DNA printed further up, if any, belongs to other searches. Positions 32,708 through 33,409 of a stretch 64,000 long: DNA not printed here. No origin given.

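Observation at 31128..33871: ECF sigma + Ser/Thr kinase operon whose extracytoplasmic sensor domain recurs as a stand-alone lipoprotein encoded tail-to-tail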

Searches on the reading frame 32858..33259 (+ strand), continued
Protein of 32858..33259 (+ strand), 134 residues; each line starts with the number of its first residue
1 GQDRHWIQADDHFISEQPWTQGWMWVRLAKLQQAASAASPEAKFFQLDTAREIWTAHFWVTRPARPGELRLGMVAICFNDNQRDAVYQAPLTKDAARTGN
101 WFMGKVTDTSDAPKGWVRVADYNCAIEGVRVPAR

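Call 69: find_encoding_contigs(protein=P0092, flank=5000, max_places=3)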
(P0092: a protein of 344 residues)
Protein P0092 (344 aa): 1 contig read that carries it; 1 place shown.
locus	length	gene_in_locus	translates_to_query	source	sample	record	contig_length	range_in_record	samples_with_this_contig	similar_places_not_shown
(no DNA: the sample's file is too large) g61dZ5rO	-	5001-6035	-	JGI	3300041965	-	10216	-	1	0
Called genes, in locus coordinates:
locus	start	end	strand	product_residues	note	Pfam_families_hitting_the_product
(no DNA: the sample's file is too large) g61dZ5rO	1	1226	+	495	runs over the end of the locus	PF00069:Pkinase, PF03109:ABC1 (faint), PF07714:PK_Tyr_Ser-Thr, PF01636:APH (faint)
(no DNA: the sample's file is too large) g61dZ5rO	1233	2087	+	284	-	-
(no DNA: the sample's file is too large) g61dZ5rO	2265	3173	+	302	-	PF03781:FGE-sulfatase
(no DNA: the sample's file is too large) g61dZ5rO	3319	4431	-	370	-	PF03712:Cu2_monoox_C (weak)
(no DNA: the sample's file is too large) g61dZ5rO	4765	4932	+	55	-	-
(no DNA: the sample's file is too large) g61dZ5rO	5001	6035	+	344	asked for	PF00069:Pkinase, PF07714:PK_Tyr_Ser-Thr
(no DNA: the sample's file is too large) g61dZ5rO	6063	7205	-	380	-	PF00890:FAD_binding_2 (weak), PF01266:DAO (weak), PF01494:FAD_binding_3, PF07992:Pyr_redox_2 (faint), PF12831:FAD_oxidored (weak), PF04820:Trp_halogenase (weak)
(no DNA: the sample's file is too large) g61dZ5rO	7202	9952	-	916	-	?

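Call 70: find_encoding_contigs(protein=P0134, flank=5000, max_places=3)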
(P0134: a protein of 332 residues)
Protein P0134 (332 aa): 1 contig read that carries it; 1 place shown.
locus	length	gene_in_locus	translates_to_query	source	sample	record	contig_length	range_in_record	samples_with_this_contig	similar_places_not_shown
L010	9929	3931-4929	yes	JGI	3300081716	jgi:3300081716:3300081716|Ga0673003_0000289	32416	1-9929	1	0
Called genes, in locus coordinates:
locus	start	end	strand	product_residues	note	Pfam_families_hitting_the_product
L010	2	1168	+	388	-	?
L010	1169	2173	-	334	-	PF12146:Hydrolase_4, PF00561:Abhydrolase_1, PF12697:Abhydrolase_6, PF00975:Thioesterase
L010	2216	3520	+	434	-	PF26686:DUF8575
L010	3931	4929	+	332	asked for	PF00069:Pkinase (faint), PF07714:PK_Tyr_Ser-Thr (weak)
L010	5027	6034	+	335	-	-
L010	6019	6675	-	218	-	PF00072:Response_reg (weak)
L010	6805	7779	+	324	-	PF00158:Sigma54_activat, PF14532:Sigma54_activ_2, PF07728:AAA_5, PF00004:AAA (weak), PF25601:AAA_lid_14, PF02954:HTH_8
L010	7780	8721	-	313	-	-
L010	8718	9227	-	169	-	-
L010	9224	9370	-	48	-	-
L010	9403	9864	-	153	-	PF09346:SMI1_KNR4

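Call 80: find_related_loci(query=A5, collection=metagenome_contigs, flank=6000)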
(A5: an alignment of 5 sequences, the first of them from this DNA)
Query A5 (134 aa) in metagenome_contigs; peptide patterns used: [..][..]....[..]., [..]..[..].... (x = any residue, [..] = any of these).
91 stretches matched a pattern; 7 encode a relative of the query (tblastn E <= 1e-3); 7 distinct loci.
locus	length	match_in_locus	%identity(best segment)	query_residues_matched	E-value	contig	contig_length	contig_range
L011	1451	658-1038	59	2-127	2e-53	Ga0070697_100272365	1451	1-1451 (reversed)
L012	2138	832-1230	53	3-134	2e-50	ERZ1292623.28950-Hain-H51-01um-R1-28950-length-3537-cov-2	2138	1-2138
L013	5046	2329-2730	49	2-134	8e-46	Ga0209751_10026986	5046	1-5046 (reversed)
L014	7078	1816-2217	46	2-132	2e-36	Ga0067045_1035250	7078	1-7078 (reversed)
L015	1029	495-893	40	2-131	2e-32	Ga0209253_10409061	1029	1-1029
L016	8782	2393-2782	44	3-131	3e-30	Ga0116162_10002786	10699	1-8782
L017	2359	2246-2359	92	1-38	2e-21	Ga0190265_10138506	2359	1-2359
